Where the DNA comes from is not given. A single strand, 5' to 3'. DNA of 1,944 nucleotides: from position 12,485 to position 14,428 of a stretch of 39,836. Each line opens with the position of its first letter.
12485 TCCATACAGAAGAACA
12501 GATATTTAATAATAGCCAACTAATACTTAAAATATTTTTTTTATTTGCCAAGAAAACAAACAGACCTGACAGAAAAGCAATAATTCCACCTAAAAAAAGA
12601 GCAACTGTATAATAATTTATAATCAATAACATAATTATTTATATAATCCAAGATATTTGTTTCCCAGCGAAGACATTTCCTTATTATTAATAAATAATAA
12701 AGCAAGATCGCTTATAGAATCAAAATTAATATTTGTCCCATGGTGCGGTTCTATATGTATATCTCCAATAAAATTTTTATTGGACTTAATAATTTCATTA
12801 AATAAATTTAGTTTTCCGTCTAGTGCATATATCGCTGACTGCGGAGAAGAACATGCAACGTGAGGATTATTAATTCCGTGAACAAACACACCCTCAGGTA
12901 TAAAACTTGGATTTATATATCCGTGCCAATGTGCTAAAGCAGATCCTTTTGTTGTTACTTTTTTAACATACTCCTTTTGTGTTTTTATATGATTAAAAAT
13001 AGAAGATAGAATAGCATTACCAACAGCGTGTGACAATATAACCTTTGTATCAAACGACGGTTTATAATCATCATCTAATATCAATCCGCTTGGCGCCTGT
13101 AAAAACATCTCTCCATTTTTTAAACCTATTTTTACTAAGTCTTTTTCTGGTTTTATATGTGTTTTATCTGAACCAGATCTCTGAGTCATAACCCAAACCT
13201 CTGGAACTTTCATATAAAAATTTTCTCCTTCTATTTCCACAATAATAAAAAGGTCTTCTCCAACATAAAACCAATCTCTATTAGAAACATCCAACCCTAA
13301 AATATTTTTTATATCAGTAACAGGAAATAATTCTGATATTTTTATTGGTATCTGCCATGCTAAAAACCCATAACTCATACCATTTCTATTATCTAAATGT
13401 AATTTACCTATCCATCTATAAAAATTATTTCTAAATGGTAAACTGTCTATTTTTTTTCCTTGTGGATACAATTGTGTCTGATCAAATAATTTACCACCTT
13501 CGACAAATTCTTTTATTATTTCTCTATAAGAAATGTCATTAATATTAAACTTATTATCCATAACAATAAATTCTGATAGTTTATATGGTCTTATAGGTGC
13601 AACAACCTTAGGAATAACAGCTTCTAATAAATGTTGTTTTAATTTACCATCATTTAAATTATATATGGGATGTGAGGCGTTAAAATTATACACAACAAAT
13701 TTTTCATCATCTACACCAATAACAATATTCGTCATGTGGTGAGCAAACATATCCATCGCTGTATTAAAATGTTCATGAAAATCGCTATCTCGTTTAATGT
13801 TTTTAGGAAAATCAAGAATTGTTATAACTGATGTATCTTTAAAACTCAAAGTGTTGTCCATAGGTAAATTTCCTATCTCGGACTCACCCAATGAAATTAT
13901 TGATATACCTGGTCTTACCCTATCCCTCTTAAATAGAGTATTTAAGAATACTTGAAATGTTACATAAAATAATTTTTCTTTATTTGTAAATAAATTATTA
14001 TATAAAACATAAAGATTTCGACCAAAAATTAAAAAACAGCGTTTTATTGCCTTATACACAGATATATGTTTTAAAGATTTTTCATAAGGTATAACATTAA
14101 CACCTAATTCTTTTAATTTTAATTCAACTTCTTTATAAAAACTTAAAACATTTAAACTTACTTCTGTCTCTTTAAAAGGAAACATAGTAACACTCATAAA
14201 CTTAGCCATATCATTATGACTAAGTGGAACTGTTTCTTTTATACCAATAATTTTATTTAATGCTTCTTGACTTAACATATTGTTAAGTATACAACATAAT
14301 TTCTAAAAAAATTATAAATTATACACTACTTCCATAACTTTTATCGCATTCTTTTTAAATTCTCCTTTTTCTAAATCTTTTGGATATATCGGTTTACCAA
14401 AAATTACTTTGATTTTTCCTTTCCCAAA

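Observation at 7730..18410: The plsC-like / 547-aa / histidine-kinase operon is bracketed by opposed arrays of its own orphaned gene ends (nested layout)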

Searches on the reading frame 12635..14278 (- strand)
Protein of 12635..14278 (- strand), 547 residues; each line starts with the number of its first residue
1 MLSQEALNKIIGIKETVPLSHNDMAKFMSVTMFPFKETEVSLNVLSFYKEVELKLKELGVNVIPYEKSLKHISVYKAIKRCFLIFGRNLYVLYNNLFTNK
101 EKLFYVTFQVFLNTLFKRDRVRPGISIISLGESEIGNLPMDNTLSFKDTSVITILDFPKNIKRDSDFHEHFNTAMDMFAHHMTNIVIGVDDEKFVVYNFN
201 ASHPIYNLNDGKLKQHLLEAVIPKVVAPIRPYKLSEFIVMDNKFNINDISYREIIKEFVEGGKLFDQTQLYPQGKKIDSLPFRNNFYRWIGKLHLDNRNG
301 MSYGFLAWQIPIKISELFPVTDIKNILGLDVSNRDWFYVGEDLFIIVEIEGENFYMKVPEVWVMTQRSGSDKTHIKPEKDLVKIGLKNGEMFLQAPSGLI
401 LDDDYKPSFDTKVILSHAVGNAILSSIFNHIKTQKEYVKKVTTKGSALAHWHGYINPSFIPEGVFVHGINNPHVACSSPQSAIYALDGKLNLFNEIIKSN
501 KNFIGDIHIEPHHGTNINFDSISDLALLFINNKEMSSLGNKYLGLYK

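Call 10: search_protein_families(library=pfam, max_evalue=0.01, proteins=[window:12635-14278:-])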
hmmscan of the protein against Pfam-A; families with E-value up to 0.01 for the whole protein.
window:12635-14278:- (547 aa): 0 families

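Call 12: find_homologous_proteins(query=window:12635-14278:-)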
Query window:12635-14278:- (547 aa): 384 proteins with E <= 0.001 among 8000 candidates; the best 120 are listed.
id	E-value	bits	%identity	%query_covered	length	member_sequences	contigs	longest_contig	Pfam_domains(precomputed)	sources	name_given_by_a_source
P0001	4.1e-298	1008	79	100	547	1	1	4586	-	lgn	-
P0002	1.3e-214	732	57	100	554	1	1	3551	-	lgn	-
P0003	8.1e-207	706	56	100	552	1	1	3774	-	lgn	-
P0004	1.0e-206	706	56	100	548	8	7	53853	-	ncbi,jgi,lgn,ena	jgi:hypothetical protein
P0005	1.2e-205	702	55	100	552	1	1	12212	-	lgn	-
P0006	1.5e-192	659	53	100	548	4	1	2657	-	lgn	-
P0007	2.0e-190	652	52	100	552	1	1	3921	-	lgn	-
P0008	4.1e-190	651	54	100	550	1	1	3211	-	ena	-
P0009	6.5e-190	650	53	100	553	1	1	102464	-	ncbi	-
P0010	2.1e-188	645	52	100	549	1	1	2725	-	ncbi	-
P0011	2.5e-188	645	50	100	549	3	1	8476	-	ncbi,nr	ncbi:MAG: hypothetical protein H8D63_01915 [Parcubacteria group bacterium]|nr:hypothetical protein [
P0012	2.5e-188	645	52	100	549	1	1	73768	-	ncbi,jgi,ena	-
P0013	4.3e-188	644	52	100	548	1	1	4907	-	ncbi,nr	ncbi:MAG: hypothetical protein Q7R49_01995 [Candidatus Daviesbacteria bacterium]|nr:hypothetical pro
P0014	7.2e-186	637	53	100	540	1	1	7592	-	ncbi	-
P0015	1.1e-185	636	51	100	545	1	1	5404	-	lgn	-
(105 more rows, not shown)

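Call 13: find_encoding_contigs(protein=P0001, flank=10000, max_places=3)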
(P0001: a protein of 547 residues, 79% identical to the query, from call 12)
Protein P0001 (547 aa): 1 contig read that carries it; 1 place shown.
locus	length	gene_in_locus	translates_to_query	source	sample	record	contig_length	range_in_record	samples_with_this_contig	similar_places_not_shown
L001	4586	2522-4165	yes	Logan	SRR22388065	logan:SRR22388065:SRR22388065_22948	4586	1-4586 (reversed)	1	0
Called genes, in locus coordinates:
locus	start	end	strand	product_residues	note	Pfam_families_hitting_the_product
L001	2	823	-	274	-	?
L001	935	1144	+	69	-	-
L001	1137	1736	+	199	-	PF06414:Zeta_toxin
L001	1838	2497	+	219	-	PF01553:Acyltransferase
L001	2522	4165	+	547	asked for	-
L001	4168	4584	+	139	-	?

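Call 14: find_encoding_contigs(protein=P0004, flank=10000, max_places=4)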
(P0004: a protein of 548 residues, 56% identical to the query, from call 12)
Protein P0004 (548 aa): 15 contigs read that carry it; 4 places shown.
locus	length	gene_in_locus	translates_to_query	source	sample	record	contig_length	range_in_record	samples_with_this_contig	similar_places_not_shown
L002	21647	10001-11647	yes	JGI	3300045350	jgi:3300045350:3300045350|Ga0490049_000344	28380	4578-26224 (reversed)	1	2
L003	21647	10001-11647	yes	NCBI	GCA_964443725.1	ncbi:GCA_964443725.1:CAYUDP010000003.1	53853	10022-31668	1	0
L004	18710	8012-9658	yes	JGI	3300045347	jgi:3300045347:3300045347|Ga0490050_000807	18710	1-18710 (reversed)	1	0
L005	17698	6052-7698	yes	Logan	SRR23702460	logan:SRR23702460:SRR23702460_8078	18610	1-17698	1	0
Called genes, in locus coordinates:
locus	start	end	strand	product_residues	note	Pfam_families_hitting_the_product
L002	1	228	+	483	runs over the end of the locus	-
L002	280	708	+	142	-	PF00072:Response_reg (weak)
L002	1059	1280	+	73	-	PF01176:eIF-1a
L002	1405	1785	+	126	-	PF00416:Ribosomal_S13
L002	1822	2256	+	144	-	PF00411:Ribosomal_S11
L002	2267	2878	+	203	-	PF00163:Ribosomal_S4, PF01479:S4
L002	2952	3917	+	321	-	PF01193:RNA_pol_L, PF01000:RNA_pol_A_bac, PF03118:RNA_pol_A_CTD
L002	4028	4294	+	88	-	PF01196:Ribosomal_L17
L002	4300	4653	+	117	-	PF00572:Ribosomal_L13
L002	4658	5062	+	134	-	PF00380:Ribosomal_S9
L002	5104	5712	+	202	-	PF01025:GrpE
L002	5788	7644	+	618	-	PF00012:HSP70, PF06723:MreB_Mbl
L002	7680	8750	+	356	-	PF00226:DnaJ, PF01556:DnaJ_C, PF00684:DnaJ_CXXCXGXG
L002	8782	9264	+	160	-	-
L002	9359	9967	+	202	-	PF01553:Acyltransferase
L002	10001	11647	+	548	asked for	-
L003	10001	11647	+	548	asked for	-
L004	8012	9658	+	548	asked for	-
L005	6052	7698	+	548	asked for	-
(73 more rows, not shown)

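Call 23: find_related_loci(query=A3, collection=genome_contigs, flank=10000)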
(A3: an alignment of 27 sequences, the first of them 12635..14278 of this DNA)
Query A3 (547 aa) in genome_contigs; peptide patterns used: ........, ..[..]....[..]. (x = any residue, [..] = any of these).
91 stretches matched a pattern; 58 encode a relative of the query (tblastn E <= 1e-3); 58 distinct loci.
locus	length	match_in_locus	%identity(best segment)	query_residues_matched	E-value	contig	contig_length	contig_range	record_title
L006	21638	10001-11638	56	1-547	0e+0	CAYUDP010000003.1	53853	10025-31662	MAG TPA_asm: uncultured Candidatus Saccharibacteria bacterium isolate SRP135725_co1_408 genome assembly, contig: NODE_47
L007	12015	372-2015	53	1-547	0e+0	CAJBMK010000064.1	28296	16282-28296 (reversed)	uncultured bacterium isolate Loc090907-8m_bin-552 genome assembly, contig: bin-552:64/88, whole genome shotgun sequence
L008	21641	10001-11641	53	1-547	0e+0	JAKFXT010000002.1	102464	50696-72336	MAG: Patescibacteria group bacterium isolate ND4_Bin_14 ND4_0000008, whole genome shotgun sequence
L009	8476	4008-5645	50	1-546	0e+0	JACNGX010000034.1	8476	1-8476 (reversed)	MAG: Parcubacteria group bacterium isolate NIOZ-UU136 NIOZ-UU_NODE_10487_length_8476_cov_6.2869, whole genome shotgun se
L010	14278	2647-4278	52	1-546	0e+0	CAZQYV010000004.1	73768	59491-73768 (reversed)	MAG TPA_asm: uncultured Candidatus Saccharibacteria bacterium isolate SRP286056_co1_693 genome assembly, contig: NODE_29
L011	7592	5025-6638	53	1-546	0e+0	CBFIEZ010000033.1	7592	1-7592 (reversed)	MAG: Minisyncoccia bacterium isolate Co_bin_508_permissive genome assembly, contig: Co_bin_508_permissive_c33, whole gen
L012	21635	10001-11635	51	1-547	0e+0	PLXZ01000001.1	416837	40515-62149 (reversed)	MAG: Candidatus Taylorbacteria bacterium isolate palsa_1337 73.20120700_P3D.324_contig_6219, whole genome shotgun sequen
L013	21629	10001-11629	52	1-546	0e+0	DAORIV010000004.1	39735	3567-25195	MAG TPA_asm: Parcubacteria group bacterium isolate AMR_MDS_5568 NODE_149_length_39735_cov_12.424874, whole genome shotgu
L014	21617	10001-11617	51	1-543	0e+0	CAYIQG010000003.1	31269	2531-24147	MAG TPA_asm: uncultured Candidatus Saccharibacteria bacterium isolate ERP119705_co3_300 genome assembly, contig: NODE_15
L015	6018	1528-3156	51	1-546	0e+0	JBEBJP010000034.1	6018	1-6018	MAG: Parcubacteria group bacterium isolate SF2_12 NODE_5847_length_6018_cov_8.369995, whole genome shotgun sequence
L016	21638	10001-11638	50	1-546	0e+0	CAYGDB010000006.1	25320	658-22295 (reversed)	MAG TPA_asm: uncultured Candidatus Saccharibacteria bacterium isolate ERP113451_co1_290 genome assembly, contig: NODE_22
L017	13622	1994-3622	51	1-546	0e+0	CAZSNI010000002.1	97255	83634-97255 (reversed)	MAG TPA_asm: uncultured Candidatus Saccharibacteria bacterium isolate SRP286056_co1_435 genome assembly, contig: NODE_16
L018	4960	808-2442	50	1-546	0e+0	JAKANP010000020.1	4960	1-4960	MAG: bacterium isolate WY5.bin78 NODE_34840_length_4960_cov_1.694600, whole genome shotgun sequence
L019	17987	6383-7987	50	1-543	0e+0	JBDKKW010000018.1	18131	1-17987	MAG: Candidatus Parcubacteria bacterium isolate hopbrook_2019_sw_WHONDRS-S19S_0012_A_bin.19 scaffold_0000110, whole geno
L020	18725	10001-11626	50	1-546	0e+0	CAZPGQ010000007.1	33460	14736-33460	MAG TPA_asm: uncultured Candidatus Saccharibacteria bacterium isolate SRP219642_co7_231 genome assembly, contig: NODE_17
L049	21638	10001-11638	46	1-546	2e-171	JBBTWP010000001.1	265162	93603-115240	MAG: Patescibacteria group bacterium isolate H41-bin017_1 H41_bin017_1_000000000001, whole genome shotgun sequence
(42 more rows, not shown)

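Call 32: find_encoding_contigs(protein=window:12635-14278:-, flank=10000, max_places=10)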
Protein window:12635-14278:- (547 aa): no gene with exactly this product is on record in the collection.

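Call 33: find_related_loci(query=window:12635-14278:-, collection=metagenome_contigs, flank=10000)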
Query window:12635-14278:- (547 aa) in metagenome_contigs; peptide patterns used: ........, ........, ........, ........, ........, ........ (x = any residue, [..] = any of these).
92 stretches matched a pattern, but none encodes a relative of the query by tblastn (E <= 1e-3).

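Call 36: find_related_loci(query=A3, collection=metagenome_contigs, flank=10000)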
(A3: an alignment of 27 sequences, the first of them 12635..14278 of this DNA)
Query A3 (547 aa) in metagenome_contigs; peptide patterns used: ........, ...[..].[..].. (x = any residue, [..] = any of these).
152 stretches matched a pattern; 63 encode a relative of the query (tblastn E <= 1e-3); 62 distinct loci.
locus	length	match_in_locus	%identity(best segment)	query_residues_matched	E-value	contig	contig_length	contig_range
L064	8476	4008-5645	50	1-546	0e+0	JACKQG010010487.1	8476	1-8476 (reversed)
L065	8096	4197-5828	52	1-546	0e+0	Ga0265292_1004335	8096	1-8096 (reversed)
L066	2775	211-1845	51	1-546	0e+0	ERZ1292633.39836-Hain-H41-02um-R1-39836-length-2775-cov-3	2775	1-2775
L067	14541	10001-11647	50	1-547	0e+0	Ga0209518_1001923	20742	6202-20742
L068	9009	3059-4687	52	1-546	0e+0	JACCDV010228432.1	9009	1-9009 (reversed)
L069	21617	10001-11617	51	1-543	0e+0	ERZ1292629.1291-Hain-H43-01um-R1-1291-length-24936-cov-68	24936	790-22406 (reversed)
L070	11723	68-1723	50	1-546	0e+0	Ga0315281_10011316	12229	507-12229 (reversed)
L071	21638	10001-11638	49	1-547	0e+0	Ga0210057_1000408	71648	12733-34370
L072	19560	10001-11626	50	1-546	0e+0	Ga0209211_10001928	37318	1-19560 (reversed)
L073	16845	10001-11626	50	1-546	0e+0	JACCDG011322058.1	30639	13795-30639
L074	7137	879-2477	50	1-543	0e+0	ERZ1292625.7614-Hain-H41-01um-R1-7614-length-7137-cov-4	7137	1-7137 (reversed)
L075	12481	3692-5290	50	2-546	3e-179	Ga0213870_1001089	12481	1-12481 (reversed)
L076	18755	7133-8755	49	1-543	1e-177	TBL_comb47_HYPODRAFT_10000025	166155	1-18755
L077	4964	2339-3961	49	1-543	0e+0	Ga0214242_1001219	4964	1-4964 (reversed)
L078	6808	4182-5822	50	1-547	1e-178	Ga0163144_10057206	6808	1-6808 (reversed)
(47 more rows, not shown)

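Call 41: search_protein_families(library=pfam, max_evalue=0.001, proteins=[L067:134-388:+, L067:925-1440:-, L067:1834-2061:+, L067:2058-2633:+, L067:3029-4177:+, L067:4207-5046:+, L067:5027-6097:+, L067:6166-7302:-, L067:7688-8275:+, L067:8629-9906:+])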
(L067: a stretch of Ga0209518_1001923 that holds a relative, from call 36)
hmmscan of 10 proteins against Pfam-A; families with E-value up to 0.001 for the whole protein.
L067:134-388:+ (84 aa): 1 family
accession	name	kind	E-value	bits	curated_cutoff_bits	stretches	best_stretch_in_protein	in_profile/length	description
PF15738.11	YafQ_toxin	-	0.00038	21.1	30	1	28-81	31-84/88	Bacterial toxin of type II toxin-antitoxin system, YafQ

L067:925-1440:- (171 aa): 2 families
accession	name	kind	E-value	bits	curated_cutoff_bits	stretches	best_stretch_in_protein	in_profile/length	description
PF13328.12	HD_4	-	1.3e-10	41.6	27.2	1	9-119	5-127/156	HD domain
PF01966.28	HD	-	3.8e-05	24.4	22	1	29-111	11-111/116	HD domain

L067:1834-2061:+ (75 aa): 0 families

L067:2058-2633:+ (191 aa): 0 families

L067:3029-4177:+ (382 aa): 1 family
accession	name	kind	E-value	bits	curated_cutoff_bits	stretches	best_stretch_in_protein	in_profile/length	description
PF00152.25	tRNA-synt_2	-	1.2e-27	97.2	25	1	112-375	71-306/308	tRNA synthetases class II (D, K and N)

L067:4207-5046:+ (279 aa): 7 families
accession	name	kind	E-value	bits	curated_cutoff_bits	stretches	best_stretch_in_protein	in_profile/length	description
PF13649.12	Methyltransf_25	-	1.6e-17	64.4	27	1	50-147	1-97/97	Methyltransferase domain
PF08241.18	Methyltransf_11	-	2.6e-14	54.1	21.2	1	51-151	1-95/95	Methyltransferase domain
PF13847.12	Methyltransf_31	-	1.3e-12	48.1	27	1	48-167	5-125/145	Methyltransferase domain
PF01209.24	Ubie_methyltran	-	2.2e-12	47.3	20.1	1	46-157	47-157/233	ubiE/COQ5 methyltransferase family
PF08242.18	Methyltransf_12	-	6.8e-12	46.4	30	1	51-149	1-98/98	Methyltransferase domain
PF13489.12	Methyltransf_23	-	2.2e-09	37.7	27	1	32-210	8-160/164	Methyltransferase domain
PF20922.3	Anamorsin_N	-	1.1e-05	25.7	27.1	1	95-153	31-89/163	Anamorsin, N-terminal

L067:5027-6097:+ (356 aa): 2 families
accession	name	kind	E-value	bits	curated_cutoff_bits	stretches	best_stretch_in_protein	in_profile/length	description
PF02016.21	Peptidase_S66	-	1.8e-39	135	25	1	24-143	1-121/121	LD-carboxypeptidase N-terminal domain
PF17676.7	Peptidase_S66C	-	3.3e-21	76.6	23.7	1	217-336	1-120/120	LD-carboxypeptidase C-terminal domain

L067:6166-7302:- (378 aa): 0 families

L067:7688-8275:+ (195 aa): 3 families
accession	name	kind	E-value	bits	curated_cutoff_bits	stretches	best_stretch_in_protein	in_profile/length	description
PF13302.13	Acetyltransf_3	-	3.6e-13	50.8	25.4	1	13-150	1-137/138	Acetyltransferase (GNAT) domain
PF13420.13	Acetyltransf_4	-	1.7e-06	28.6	24.3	1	16-168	1-152/155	Acetyltransferase (GNAT) domain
PF00583.31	Acetyltransf_1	-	3.4e-06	27.7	20.7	1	49-150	17-116/116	Acetyltransferase (GNAT) family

L067:8629-9906:+ (425 aa): 2 families
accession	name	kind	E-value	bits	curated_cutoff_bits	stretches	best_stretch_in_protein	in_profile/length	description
PF05193.26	Peptidase_M16_C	-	8.4e-27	94.6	23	1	175-346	3-179/181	Peptidase M16 inactive domain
PF00675.25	Peptidase_M16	-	1.2e-25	90.6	22.3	1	38-166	19-147/149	Insulinase (Peptidase family M16)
